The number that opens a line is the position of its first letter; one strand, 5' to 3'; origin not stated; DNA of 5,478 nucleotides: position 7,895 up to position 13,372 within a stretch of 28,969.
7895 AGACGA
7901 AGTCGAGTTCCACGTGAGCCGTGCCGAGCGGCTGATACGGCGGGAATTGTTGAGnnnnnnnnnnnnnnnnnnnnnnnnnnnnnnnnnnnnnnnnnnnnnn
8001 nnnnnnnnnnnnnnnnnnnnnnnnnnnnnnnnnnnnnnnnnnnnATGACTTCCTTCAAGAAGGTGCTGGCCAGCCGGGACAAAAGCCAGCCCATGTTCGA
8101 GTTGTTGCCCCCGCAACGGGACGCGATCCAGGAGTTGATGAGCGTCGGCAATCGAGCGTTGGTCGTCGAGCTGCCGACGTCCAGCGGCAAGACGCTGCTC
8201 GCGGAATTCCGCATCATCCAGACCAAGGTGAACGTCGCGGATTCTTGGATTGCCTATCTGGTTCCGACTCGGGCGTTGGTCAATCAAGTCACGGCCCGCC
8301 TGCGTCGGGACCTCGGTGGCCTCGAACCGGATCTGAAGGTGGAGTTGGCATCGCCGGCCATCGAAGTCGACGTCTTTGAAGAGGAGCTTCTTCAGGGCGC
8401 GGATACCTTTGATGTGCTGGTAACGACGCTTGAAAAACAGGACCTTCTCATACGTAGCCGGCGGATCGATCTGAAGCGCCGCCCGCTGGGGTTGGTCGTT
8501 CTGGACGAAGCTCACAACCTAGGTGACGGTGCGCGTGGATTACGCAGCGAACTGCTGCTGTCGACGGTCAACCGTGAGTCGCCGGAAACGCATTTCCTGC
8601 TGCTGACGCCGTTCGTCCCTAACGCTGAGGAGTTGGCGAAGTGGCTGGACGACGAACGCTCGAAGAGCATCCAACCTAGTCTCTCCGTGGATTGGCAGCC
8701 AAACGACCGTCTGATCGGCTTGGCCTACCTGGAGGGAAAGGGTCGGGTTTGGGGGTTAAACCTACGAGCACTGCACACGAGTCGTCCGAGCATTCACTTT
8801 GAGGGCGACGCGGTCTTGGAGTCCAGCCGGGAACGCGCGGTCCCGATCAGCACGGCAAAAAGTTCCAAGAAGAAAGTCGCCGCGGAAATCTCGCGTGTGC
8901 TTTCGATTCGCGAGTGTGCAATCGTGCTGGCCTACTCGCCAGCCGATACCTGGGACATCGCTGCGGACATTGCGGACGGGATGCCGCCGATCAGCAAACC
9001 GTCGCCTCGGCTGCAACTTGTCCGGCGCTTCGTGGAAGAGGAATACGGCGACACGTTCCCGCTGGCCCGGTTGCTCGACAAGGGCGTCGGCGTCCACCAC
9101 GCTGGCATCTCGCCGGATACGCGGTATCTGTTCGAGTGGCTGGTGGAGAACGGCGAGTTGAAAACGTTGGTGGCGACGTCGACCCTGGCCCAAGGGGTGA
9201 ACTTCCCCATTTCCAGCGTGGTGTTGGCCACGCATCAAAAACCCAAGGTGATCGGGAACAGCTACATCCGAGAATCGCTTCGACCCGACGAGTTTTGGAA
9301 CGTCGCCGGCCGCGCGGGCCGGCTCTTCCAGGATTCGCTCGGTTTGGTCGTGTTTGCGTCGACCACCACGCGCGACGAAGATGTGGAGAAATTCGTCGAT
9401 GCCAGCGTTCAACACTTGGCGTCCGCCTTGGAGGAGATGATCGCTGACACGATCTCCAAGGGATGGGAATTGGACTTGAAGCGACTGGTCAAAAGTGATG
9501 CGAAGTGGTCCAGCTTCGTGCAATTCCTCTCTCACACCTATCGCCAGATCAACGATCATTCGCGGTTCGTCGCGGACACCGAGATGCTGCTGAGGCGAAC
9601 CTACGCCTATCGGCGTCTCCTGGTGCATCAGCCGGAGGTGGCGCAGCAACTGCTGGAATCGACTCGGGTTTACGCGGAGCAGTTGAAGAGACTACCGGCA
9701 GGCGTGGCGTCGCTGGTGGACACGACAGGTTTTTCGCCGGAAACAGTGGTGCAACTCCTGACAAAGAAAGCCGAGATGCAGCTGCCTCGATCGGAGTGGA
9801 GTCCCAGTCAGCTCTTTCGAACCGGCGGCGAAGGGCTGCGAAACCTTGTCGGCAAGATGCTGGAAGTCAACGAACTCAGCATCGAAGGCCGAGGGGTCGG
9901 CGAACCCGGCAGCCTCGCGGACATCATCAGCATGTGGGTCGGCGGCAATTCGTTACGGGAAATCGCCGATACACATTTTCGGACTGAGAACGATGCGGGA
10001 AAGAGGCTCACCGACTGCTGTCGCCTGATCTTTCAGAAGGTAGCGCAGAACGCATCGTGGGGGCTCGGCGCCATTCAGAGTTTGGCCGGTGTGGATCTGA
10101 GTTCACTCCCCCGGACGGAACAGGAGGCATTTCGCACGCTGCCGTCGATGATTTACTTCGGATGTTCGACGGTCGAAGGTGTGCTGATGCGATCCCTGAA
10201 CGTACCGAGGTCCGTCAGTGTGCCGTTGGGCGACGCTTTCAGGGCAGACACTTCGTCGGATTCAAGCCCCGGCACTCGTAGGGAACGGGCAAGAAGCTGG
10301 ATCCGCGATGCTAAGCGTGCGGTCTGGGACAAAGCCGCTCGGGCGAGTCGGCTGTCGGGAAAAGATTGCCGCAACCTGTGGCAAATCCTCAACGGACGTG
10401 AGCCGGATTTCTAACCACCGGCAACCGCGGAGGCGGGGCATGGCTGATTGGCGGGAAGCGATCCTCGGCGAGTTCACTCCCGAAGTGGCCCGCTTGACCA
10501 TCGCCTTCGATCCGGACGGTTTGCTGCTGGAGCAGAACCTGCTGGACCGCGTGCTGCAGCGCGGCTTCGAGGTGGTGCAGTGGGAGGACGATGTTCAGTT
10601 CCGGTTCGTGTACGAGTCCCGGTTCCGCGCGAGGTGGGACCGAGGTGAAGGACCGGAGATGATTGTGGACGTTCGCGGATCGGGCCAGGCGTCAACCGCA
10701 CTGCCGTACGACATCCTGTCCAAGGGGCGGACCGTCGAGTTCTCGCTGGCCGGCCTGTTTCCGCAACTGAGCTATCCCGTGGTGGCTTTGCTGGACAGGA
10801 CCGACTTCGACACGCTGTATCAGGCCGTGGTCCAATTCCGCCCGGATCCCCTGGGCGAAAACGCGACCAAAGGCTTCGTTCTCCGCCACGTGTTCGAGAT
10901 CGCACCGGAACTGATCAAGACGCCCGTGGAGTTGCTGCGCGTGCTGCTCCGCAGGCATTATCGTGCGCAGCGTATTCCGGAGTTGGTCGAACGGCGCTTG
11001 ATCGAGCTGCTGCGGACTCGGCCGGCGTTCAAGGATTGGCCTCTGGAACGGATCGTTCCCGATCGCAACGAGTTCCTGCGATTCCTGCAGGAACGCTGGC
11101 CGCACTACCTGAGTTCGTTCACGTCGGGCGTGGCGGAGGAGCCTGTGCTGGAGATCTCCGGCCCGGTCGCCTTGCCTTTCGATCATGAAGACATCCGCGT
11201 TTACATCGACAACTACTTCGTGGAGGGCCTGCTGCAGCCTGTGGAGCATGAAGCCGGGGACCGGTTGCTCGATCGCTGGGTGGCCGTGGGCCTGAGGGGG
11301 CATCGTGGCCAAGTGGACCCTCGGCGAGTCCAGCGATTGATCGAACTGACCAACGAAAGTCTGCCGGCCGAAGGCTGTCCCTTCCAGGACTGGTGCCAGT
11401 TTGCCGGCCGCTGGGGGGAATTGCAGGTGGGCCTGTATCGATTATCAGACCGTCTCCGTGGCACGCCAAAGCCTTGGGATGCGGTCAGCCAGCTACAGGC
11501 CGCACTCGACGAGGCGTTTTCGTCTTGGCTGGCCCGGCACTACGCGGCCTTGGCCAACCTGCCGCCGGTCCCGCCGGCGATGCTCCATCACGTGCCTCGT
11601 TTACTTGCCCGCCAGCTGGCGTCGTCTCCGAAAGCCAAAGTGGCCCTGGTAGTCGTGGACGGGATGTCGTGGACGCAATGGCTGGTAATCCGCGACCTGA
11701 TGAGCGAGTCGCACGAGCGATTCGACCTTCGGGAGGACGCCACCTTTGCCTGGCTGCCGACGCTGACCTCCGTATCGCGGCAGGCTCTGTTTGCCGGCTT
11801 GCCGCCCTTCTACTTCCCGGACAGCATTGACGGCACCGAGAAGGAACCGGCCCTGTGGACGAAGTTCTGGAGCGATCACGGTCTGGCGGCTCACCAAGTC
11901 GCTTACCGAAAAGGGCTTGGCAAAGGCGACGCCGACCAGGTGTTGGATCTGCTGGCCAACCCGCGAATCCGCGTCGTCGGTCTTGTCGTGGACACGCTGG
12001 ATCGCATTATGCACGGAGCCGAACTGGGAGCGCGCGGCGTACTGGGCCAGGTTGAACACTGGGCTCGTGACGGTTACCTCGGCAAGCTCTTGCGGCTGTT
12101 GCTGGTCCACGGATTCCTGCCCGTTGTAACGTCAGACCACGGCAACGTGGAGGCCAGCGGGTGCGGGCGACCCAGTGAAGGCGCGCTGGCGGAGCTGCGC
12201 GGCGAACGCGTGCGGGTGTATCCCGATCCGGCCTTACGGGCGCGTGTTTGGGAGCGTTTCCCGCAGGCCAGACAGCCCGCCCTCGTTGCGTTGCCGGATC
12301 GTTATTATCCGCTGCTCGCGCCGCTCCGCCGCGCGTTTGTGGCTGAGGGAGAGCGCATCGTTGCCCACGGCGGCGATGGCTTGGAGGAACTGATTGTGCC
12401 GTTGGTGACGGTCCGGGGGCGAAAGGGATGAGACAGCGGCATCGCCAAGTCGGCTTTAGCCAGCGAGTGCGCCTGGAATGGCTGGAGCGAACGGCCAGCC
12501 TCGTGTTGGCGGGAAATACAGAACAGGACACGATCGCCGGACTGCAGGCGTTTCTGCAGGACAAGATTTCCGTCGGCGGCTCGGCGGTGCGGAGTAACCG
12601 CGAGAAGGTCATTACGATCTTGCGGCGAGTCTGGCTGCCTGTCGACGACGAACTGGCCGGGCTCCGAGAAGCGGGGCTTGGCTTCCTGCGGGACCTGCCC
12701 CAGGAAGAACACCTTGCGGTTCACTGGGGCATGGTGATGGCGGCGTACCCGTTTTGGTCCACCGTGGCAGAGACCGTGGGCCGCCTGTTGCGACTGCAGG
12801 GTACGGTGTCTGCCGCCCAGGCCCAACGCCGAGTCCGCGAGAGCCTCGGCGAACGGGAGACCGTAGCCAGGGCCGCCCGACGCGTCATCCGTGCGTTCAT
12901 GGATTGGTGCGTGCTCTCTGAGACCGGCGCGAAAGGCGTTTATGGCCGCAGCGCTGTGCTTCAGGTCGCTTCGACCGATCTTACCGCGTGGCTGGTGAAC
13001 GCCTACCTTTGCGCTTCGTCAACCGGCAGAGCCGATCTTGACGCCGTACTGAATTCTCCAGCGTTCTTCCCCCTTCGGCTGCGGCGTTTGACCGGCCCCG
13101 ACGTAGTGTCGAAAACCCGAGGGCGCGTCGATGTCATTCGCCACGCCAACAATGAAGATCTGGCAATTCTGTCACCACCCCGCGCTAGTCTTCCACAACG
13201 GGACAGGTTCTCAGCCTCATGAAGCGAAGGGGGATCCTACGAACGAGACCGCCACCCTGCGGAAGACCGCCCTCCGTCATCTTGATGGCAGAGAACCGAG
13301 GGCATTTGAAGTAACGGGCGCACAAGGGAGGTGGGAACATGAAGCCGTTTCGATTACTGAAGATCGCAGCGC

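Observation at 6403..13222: Intact nuclease / unknown / Ski2-like helicase / PglZ / BrxA-like operon with no methyltransferase or BrxC: candidate methylation-independent PglZ defence module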

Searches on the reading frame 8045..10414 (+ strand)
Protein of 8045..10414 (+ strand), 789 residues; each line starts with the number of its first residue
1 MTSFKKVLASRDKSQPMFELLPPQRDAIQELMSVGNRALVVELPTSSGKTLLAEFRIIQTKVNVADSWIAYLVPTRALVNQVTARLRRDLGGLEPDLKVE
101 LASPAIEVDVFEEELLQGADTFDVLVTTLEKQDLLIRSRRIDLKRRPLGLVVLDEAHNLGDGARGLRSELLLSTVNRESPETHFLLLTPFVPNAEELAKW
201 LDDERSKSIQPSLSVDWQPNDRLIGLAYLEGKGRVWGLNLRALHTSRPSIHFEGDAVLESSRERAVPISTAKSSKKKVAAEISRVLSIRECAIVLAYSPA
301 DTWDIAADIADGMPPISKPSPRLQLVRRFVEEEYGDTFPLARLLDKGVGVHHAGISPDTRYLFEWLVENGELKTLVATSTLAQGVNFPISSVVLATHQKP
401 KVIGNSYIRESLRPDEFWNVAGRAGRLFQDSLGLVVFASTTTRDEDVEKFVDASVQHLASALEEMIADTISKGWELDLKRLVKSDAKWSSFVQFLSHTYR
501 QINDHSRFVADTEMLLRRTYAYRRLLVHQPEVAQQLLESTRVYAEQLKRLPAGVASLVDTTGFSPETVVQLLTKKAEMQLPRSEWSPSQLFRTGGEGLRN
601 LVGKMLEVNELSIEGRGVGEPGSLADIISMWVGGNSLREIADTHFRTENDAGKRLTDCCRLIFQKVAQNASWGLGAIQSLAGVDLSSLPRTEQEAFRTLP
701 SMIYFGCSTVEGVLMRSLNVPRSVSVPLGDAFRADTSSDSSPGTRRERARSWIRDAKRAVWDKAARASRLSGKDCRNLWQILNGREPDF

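Call 4: search_protein_families(library=pfam, proteins=[window:8045-10414:+], max_evalue=0.1)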
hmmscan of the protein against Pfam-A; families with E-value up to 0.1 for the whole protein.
window:8045-10414:+ (789 aa): 4 families
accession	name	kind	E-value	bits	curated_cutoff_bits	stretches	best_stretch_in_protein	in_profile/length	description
PF00270.35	DEAD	-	1.9e-18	67.2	26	1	22-188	2-157/167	DEAD/DEAH box helicase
PF04851.21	ResIII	-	2.8e-08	34.3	22.5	1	18-161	2-139/164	Type III restriction enzyme, res subunit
PF00271.37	Helicase_C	-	0.0032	18.1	23.5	1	347-426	41-108/110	Helicase conserved C-terminal domain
PF07200.18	Mod_r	-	0.006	17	30.1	1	477-584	7-112/146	Modifier of rudimentary (Mod(r)) protein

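Call 5: search_protein_families(library=padloc, proteins=[window:8045-10414:+], max_evalue=0.1)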
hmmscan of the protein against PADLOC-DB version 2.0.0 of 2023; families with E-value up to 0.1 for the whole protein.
window:8045-10414:+ (789 aa): 41 families (the best 25 are shown)
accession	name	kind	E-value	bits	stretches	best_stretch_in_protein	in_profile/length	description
PDLC04531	PDC-M23B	-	6.8e-274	909.7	1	2-784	278-1059/1060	-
PDLC04530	PDC-M23B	-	2.1e-133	444.2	1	8-784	55-827/828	-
PDLC04532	PDC-M23B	-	7.6e-102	339.7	1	13-524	301-810/817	-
PDLC00192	HamB1|HamB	-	8.7e-54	180.6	1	12-445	261-673/1104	DEAD-box helicase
PDLC00187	HamB1|HamB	-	6.9e-50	168.2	1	36-467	156-545/851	DEAD-box helicase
PDLC00200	HamB2|HamB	-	1.7e-48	163.3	1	36-735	161-822/865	DEAD-box helicase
PDLC00186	HamB1|HamB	-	1.7e-47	160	1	35-672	160-757/864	DEAD-box helicase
PDLC00194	HamB1|HamB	-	2.7e-47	159.3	2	321-737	535-954/995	DEAD-box helicase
PDLC00174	HamB1|HamB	-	1e-39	134.1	1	6-573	291-817/1163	DEAD-box helicase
PDLC00188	HamB1|HamB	-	2.9e-38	129.6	2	13-227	236-442/1037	DEAD-box helicase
PDLC00185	HamB1|HamB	-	8.9e-35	117.8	1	24-505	147-597/871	DEAD-box helicase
PDLC00176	HamB1|HamB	-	1.4e-32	110.7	2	266-443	348-516/845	DEAD-box helicase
PDLC00199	HamB2|HamB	-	4.8e-31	105.6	2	272-469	361-547/841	DEAD-box helicase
PDLC00190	HamB1|HamB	-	3.8e-30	103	2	261-461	349-543/866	DEAD-box helicase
PDLC00178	HamB1|HamB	-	1.2e-23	81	2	19-204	245-425/830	DEAD-box helicase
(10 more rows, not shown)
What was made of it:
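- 7185..10414 (+): hamB-like Ski2-type helicase gene (PADLOC PDC-M23B), broken into two ORFs. 7185-8000 encodes the N-terminal helical, HamA-binding-type domain. 7955/8045-10414 encodes the helicase core and C-terminal part. Both ORFs map to one model, PDLC04531 (call 5).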

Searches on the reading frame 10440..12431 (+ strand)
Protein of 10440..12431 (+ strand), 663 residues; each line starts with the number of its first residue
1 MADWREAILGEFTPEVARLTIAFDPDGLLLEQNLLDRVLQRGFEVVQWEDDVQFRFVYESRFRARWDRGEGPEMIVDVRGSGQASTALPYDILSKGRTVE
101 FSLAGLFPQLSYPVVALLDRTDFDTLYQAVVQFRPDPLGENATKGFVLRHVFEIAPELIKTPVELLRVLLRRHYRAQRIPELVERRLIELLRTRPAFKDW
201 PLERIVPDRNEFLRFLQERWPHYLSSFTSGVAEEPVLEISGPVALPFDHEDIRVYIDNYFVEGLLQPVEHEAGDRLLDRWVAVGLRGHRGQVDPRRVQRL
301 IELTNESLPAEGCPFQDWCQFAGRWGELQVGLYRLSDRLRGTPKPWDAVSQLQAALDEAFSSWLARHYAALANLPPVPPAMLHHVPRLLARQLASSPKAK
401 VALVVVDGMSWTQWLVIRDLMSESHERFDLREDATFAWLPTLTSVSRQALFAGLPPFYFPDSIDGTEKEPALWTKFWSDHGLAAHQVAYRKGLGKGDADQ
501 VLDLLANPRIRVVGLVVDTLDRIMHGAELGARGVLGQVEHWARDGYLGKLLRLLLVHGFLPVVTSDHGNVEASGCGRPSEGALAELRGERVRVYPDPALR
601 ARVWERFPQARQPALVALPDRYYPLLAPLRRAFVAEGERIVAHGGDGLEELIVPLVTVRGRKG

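Call 4: search_protein_families(library=pfam, proteins=[window:10440-12431:+], max_evalue=0.1)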
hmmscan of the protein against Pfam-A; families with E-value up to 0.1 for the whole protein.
window:10440-12431:+ (663 aa): 2 families
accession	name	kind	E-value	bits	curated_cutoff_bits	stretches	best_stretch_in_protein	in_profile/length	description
PF08665.17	PglZ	-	6.8e-22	78.7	25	1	400-570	2-173/179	PglZ domain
PF11903.14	ParD_like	-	0.043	14.2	23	1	521-546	12-37/73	ParD-like antitoxin of type II bacterial toxin-antitoxin system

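Call 5: search_protein_families(library=padloc, proteins=[window:10440-12431:+], max_evalue=0.1)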
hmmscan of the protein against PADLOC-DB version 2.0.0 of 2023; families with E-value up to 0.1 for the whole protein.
window:10440-12431:+ (663 aa): 5 families
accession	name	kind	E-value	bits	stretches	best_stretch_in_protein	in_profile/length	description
PDLC02558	PglZ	-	1.5e-255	847.6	1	1-661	1-664/666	PglZ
PDLC02556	PglZ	-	2.6e-121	404.2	1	8-659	6-638/641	PglZ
PDLC02555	PglZ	-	7.2e-22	75.7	1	85-658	72-611/613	PglZ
PDLC02565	PglZ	-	2.1e-10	37.6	1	347-573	434-658/910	PglZ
PDLC02543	PglZ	-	0.00076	15.6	1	398-528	492-628/943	PglZ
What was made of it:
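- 10440..12431 (+): pglZ, 663 aa, intact (BREX-3 type). PADLOC PglZ 1.5e-255 and Pfam PglZ 6.8e-22 (calls 4, 5).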

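Call 46: find_homologous_proteins(query=window:10440-12431:+, max_evalue=1e-50)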
Query window:10440-12431:+ (663 aa): 4516 proteins with E <= 1e-50 among 8000 candidates; the best 120 are listed.
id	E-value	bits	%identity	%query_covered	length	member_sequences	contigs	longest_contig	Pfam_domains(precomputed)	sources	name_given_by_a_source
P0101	0.0e+0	1351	90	100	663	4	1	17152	PF08665.18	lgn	-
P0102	1.2e-237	809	55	99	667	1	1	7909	PF08665.18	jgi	-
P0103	2.6e-237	808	55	99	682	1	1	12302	PF08665.18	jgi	jgi:hypothetical protein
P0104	6.7e-237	806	55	99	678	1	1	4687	PF08665.18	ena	-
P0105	2.3e-235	801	55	99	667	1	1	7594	PF08665.18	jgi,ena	-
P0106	1.8e-234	798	54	100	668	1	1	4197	PF08665.18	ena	-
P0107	3.2e-234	797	54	100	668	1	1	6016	PF08665.18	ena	-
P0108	7.3e-234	796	54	100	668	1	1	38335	PF08665.18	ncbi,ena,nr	ncbi:MAG TPA: BREX-3 system phosphatase PglZ [Thermosynergistes sp.]|nr:BREX-3 system phosphatase Pg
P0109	1.0e-233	796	54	100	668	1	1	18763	PF08665.18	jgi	jgi:hypothetical protein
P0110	1.0e-233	796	54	100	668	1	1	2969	PF08665.18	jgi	-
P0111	1.7e-233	795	54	100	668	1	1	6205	PF08665.18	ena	-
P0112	2.0e-233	795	54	100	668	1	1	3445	PF08665.18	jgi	jgi:hypothetical protein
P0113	2.0e-233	795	54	99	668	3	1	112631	PF08665.18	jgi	-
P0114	3.6e-233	794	54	100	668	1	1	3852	PF08665.18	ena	-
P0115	4.1e-233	794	54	100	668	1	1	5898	PF08665.18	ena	-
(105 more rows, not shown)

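Call 47: find_encoding_contigs(protein=P0101, flank=10000, max_places=4)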
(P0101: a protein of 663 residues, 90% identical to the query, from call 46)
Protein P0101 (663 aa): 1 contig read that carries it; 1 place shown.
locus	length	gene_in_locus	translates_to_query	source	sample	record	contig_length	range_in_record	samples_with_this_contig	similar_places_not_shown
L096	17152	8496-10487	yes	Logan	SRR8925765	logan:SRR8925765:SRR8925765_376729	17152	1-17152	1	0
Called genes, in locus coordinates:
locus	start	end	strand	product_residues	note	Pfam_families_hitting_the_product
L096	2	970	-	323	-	?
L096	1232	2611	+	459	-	PF02730:AFOR_N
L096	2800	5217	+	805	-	PF03235:GmrSD_N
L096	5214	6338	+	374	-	PF02463:SMC_N (faint), PF13175:AAA_15, PF13304:AAA_21, PF13175:AAA_15, PF12476:DUF3696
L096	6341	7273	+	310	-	-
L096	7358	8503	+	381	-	PF00176:SNF2-rel_dom, PF04851:ResIII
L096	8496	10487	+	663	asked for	PF08665:PglZ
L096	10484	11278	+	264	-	-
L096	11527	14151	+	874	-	PF07940:Hepar_II_III_C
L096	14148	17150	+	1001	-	?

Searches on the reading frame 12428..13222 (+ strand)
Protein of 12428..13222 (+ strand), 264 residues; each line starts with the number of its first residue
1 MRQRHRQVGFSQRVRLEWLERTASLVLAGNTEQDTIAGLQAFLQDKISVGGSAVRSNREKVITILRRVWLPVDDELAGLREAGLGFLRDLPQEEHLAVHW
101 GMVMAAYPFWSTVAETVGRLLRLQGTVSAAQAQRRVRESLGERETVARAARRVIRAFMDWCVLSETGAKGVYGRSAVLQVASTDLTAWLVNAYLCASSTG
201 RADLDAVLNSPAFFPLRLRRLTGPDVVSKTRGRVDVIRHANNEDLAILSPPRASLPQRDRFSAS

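Call 4: search_protein_families(library=pfam, proteins=[window:12428-13222:+], max_evalue=0.1)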
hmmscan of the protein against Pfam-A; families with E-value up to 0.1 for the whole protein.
window:12428-13222:+ (264 aa): 0 families

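Call 5: search_protein_families(library=padloc, proteins=[window:12428-13222:+], max_evalue=0.1)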
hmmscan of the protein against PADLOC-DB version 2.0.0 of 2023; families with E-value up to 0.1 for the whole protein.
window:12428-13222:+ (264 aa): 2 families
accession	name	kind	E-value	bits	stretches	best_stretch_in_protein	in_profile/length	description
PDLC02444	BrxA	-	1.4e-89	297.8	1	1-248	1-247/251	BrxA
PDLC02437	BrxA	-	2.1e-49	166.2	1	6-219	2-210/238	BrxA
